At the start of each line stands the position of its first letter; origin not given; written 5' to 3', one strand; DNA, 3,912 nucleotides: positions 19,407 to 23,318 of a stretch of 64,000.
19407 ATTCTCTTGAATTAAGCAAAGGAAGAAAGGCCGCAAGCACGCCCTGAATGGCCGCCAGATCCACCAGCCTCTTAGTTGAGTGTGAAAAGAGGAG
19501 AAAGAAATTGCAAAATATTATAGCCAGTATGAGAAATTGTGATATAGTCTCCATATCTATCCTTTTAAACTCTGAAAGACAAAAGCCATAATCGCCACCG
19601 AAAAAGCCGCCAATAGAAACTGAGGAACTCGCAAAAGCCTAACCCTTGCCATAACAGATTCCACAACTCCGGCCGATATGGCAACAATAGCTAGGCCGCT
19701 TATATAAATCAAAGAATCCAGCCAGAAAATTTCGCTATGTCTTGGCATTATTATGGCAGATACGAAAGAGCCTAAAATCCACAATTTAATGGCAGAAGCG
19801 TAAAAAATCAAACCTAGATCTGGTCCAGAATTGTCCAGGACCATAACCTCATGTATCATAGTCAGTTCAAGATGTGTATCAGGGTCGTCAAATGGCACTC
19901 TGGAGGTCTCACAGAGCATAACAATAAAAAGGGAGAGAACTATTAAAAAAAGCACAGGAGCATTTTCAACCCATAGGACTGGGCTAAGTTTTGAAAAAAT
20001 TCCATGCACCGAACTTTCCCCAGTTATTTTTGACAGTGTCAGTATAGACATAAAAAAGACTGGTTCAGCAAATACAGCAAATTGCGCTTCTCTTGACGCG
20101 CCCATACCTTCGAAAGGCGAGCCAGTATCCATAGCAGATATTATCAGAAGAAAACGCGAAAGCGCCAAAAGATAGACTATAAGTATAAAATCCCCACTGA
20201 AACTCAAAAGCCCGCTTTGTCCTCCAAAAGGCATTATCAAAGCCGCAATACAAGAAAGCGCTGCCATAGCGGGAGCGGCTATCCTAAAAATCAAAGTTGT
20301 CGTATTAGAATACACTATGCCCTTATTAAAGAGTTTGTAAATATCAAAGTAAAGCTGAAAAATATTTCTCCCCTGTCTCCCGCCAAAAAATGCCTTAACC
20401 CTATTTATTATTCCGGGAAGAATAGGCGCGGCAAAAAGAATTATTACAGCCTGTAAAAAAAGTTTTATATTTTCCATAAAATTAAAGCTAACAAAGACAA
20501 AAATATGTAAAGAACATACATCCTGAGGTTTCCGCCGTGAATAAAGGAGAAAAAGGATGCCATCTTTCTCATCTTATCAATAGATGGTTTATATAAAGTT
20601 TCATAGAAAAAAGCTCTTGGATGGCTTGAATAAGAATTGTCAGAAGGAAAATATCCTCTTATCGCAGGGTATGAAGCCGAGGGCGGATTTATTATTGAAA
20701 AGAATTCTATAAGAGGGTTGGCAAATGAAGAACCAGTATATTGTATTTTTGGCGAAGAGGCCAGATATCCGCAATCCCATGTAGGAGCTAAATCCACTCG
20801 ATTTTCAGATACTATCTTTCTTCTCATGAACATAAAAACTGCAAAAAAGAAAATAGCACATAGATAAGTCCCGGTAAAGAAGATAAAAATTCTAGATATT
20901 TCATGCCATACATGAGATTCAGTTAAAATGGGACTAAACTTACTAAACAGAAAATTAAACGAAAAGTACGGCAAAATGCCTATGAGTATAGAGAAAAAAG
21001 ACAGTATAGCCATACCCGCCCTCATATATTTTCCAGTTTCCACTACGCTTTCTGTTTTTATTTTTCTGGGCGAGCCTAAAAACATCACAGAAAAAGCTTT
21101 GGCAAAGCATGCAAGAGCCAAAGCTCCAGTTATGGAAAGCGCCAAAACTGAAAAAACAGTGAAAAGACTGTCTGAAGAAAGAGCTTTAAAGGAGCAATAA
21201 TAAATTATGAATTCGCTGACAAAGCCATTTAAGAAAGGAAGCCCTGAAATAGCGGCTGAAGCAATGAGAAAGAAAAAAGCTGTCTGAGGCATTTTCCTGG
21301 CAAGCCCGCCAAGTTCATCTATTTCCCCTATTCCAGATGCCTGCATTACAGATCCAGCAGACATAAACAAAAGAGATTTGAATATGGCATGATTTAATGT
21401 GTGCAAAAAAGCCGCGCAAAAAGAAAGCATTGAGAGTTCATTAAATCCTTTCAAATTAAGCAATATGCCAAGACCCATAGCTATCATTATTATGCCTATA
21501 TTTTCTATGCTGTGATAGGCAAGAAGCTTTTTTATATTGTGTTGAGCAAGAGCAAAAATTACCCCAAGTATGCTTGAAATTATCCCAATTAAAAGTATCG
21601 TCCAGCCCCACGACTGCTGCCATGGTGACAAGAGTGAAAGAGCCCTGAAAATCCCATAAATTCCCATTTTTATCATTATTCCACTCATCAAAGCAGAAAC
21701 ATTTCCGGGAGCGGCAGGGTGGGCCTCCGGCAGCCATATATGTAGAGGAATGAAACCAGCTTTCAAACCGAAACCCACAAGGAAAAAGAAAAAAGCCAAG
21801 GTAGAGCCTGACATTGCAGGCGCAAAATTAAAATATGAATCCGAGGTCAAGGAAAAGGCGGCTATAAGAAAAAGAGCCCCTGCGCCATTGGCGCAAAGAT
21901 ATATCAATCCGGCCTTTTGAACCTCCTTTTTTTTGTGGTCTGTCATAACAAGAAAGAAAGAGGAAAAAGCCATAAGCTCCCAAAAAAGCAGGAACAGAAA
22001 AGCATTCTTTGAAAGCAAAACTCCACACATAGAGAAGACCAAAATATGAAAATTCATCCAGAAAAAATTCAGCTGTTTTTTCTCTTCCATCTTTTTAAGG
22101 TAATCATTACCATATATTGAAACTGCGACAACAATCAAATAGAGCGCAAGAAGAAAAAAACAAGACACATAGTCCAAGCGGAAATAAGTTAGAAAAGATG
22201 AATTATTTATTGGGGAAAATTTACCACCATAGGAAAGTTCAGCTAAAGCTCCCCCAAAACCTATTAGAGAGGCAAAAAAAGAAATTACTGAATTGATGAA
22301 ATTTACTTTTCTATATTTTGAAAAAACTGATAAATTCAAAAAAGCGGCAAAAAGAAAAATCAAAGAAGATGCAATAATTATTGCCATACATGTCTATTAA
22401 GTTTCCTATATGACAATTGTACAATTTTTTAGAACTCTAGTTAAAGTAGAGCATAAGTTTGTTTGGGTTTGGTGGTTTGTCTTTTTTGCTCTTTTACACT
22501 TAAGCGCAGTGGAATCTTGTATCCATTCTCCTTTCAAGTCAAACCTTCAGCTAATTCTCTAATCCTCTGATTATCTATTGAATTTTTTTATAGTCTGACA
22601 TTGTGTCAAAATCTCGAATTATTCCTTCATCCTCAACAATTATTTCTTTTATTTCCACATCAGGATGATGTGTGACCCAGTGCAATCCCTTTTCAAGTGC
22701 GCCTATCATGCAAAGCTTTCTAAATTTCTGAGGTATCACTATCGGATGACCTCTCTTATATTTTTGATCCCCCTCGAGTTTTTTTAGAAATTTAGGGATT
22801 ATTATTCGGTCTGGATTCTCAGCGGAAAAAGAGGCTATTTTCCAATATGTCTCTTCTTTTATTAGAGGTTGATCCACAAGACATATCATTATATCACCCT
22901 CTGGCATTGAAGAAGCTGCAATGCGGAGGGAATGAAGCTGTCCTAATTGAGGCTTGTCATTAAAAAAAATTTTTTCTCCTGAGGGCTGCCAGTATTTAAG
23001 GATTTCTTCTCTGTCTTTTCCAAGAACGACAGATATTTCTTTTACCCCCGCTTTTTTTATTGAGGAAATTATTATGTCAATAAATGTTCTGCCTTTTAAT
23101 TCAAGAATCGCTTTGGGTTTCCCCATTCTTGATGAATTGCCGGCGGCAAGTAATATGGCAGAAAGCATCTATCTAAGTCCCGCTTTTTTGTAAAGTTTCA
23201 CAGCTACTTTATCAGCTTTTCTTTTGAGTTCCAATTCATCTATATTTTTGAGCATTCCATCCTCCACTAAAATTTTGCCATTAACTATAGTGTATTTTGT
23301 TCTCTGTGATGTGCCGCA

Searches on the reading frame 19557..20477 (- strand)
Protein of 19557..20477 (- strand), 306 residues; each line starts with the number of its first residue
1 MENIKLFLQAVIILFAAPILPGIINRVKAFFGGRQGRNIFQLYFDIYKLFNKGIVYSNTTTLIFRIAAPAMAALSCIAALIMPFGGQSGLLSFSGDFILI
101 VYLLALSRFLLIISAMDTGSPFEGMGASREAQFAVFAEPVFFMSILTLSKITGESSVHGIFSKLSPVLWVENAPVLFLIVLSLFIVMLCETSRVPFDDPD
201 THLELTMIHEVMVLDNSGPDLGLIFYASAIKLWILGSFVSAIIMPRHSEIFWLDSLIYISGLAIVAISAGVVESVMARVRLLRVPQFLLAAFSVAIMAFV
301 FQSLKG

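Call 3: search_protein_families(library=pfam, proteins=[window:19557-20477:-])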
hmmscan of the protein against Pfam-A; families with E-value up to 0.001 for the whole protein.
window:19557-20477:- (306 aa): 1 family
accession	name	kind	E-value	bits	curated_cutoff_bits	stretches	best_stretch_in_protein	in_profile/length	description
PF00146.26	NADHdh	-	9e-31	107.8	27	1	8-299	5-294/298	NADH dehydrogenase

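Call 4: search_protein_families(library=ncbifam, proteins=[window:19557-20477:-])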
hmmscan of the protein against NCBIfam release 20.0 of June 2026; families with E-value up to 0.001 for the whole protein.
window:19557-20477:- (306 aa): 3 families
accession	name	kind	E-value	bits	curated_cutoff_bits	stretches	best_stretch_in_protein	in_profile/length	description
NF004741.0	PRK06076.1-2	equivalog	1.2e-10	41.2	305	1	39-284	66-310/337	NADH-quinone oxidoreductase subunit NuoH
NF004745.0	PRK06076.1-6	equivalog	9.9e-06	25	450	1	39-266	58-285/341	NADH-quinone oxidoreductase subunit NuoH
NF004743.0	PRK06076.1-4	equivalog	0.00024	20.1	494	1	38-206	58-233/433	NADH-quinone oxidoreductase subunit NuoH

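Call 60: search_solved_structures(query=window:19557-20477:-, max_evalue=0.00001, show_alignments=3)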
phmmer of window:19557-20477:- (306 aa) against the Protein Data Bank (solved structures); distinct sequences matched with E-value up to 0.00001: 9.
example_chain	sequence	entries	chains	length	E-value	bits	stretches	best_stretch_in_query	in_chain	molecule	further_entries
7z0s_D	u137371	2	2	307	9.5e-30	107.2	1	7-300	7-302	Formate hydrogenlyase subunit 4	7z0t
6cfw_M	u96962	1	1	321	1.6e-16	63.8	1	11-287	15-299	Mbh13 NADH dehydrogenase subunit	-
6u8y_M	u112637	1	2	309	3e-09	39.9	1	6-244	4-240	NADH dehydrogenase subunit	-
9grx_A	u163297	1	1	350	8.6e-09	38.4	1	13-244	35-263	NAD(P)H-quinone oxidoreductase subunit 1, chloroplastic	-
7aqq_H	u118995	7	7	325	2.2e-06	30.5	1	40-246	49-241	NADH-ubiquinone oxidoreductase chain 1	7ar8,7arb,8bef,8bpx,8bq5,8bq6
7ar7_H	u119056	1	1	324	2.2e-06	30.5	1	40-246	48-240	NADH-ubiquinone oxidoreductase chain 1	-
7a23_H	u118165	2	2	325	2.7e-06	30.3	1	40-246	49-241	Nad1m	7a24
8e73_1M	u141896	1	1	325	5.1e-06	29.3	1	39-211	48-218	Nad1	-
6x89_1M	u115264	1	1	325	5.3e-06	29.3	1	40-211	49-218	NU1M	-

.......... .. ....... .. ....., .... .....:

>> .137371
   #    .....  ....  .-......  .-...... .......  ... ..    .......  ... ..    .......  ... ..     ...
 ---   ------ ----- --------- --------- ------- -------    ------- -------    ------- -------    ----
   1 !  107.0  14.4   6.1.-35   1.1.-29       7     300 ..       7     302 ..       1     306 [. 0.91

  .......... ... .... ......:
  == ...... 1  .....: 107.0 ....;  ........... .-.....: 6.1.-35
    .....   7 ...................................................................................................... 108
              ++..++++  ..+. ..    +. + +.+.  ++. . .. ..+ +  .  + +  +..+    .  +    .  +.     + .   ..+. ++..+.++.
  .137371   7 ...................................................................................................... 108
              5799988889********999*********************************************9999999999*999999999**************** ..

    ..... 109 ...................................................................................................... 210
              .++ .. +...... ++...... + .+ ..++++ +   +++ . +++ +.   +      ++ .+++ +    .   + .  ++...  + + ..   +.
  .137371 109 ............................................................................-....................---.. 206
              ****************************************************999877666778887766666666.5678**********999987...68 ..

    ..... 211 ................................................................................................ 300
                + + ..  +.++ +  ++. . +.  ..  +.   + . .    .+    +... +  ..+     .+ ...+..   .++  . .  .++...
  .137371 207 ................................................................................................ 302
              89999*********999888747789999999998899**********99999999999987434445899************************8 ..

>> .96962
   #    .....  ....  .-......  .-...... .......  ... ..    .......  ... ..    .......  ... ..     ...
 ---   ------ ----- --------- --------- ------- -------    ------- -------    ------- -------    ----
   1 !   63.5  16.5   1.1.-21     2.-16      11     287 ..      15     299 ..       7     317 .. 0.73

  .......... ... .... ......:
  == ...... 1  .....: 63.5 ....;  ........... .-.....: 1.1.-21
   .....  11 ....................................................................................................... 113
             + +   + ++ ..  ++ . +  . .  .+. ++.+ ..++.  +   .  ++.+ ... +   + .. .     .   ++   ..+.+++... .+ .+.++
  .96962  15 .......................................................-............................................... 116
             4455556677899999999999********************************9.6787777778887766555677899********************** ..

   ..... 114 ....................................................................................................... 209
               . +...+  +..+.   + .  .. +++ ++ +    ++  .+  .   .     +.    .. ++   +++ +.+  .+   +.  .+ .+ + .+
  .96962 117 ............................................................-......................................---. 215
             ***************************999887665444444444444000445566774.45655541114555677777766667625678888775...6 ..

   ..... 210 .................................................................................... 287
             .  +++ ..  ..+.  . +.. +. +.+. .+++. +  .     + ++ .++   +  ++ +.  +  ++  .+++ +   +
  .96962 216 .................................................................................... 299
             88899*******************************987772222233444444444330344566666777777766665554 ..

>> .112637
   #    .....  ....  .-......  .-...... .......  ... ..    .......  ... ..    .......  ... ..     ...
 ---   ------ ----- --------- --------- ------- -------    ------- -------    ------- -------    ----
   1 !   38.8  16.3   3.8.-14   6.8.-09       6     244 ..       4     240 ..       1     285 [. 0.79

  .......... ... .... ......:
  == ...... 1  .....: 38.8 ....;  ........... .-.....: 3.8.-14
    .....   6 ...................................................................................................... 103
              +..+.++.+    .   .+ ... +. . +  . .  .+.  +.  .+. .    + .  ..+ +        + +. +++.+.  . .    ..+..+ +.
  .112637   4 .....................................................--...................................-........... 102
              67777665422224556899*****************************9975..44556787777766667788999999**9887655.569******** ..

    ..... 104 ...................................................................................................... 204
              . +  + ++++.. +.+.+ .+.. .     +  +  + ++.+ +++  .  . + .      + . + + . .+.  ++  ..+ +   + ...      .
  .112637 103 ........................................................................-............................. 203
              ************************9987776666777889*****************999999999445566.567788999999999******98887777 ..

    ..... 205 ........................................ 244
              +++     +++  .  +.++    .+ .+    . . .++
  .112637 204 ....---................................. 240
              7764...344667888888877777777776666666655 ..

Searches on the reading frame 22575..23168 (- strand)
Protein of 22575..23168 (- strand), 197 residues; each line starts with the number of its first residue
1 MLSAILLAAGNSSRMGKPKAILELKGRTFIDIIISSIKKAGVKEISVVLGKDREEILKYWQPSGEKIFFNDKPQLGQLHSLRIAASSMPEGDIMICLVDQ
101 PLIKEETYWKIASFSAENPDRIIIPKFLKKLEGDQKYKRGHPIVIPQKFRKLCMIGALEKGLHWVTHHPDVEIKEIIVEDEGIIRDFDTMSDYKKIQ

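Call 3: search_protein_families(library=pfam, proteins=[window:22575-23168:-])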
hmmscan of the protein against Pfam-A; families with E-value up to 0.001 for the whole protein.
window:22575-23168:- (197 aa): 2 families
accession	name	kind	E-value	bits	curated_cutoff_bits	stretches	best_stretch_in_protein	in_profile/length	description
PF12804.13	NTP_transf_3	-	1.7e-25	90.5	27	1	4-151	1-139/160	MobA-like NTP transferase domain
PF02348.25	CTP_transf_3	-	0.00044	20.6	22.6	0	4-118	2-117/217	Cytidylyltransferase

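Call 4: search_protein_families(library=ncbifam, proteins=[window:22575-23168:-])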
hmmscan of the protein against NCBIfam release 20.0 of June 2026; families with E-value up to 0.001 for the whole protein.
window:22575-23168:- (197 aa): 29 families (the best 25 are shown)
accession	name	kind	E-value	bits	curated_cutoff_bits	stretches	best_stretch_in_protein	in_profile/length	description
NF045665.1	NTPtran_DVU1551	equivalog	7.5e-37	127.2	315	1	3-196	2-189/359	DVU_1551 family NTP transferase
TIGR03310.1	matur_MocA_YgfJ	equivalog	2.6e-33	115.6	186.45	1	3-196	1-188/188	molybdenum cofactor cytidylyltransferase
NF045782.1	NicBOxredNboR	equivalog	1.7e-21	76.8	260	1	3-194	10-203/206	nicotine blue oxidoreductase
NF010934.1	PRK14354.1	equivalog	1.1e-14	53.9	450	1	4-118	2-118/447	bifunctional UDP-N-acetylglucosamine diphosphorylase/glucosamine-1-phosphate N-acetyltransferase GlmU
NF010933.0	PRK14353.1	equivalog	1.2e-14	53.8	505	1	3-121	7-130/453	bifunctional UDP-N-acetylglucosamine diphosphorylase/glucosamine-1-phosphate N-acetyltransferase GlmU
TIGR01173.1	glmU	equivalog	4.8e-13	48.8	366.85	1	3-115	2-117/452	bifunctional UDP-N-acetylglucosamine diphosphorylase/glucosamine-1-phosphate N-acetyltransferase GlmU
NF001457.0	PRK00317.1-3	equivalog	1.3e-11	44.4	164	1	2-113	2-111/200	molybdenum cofactor guanylyltransferase MobA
NF010935.0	PRK14355.1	equivalog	2.9e-11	42.7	718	1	2-114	4-120/459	bifunctional UDP-N-acetylglucosamine diphosphorylase/glucosamine-1-phosphate N-acetyltransferase GlmU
NF010937.0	PRK14357.1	equivalog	5.4e-11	42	658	1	3-123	2-123/448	bifunctional UDP-N-acetylglucosamine diphosphorylase/glucosamine-1-phosphate N-acetyltransferase GlmU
NF010932.0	PRK14352.1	equivalog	2.7e-10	39.5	611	1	3-118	8-129/488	bifunctional UDP-N-acetylglucosamine diphosphorylase/glucosamine-1-phosphate N-acetyltransferase GlmU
NF053639.1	Mfer334_fam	equivalog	5.3e-10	39.5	260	1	3-121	1-134/209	pseudomurein biosynthesis protein PmurB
NF010940.0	PRK14360.1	equivalog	2.8e-09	36.1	602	1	1-114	1-118/452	bifunctional UDP-N-acetylglucosamine diphosphorylase/glucosamine-1-phosphate N-acetyltransferase GlmU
TIGR03202.1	pucB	equivalog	5.6e-09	36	235.05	1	4-193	3-192/192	xanthine dehydrogenase accessory protein PucB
NF010936.0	PRK14356.1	equivalog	1.8e-08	33.8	666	1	3-111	7-119/456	bifunctional UDP-N-acetylglucosamine diphosphorylase/glucosamine-1-phosphate N-acetyltransferase GlmU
NF006986.0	PRK09451.1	equivalog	1.9e-08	33.6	725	1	2-113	6-119/456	bifunctional UDP-N-acetylglucosamine diphosphorylase/glucosamine-1-phosphate N-acetyltransferase GlmU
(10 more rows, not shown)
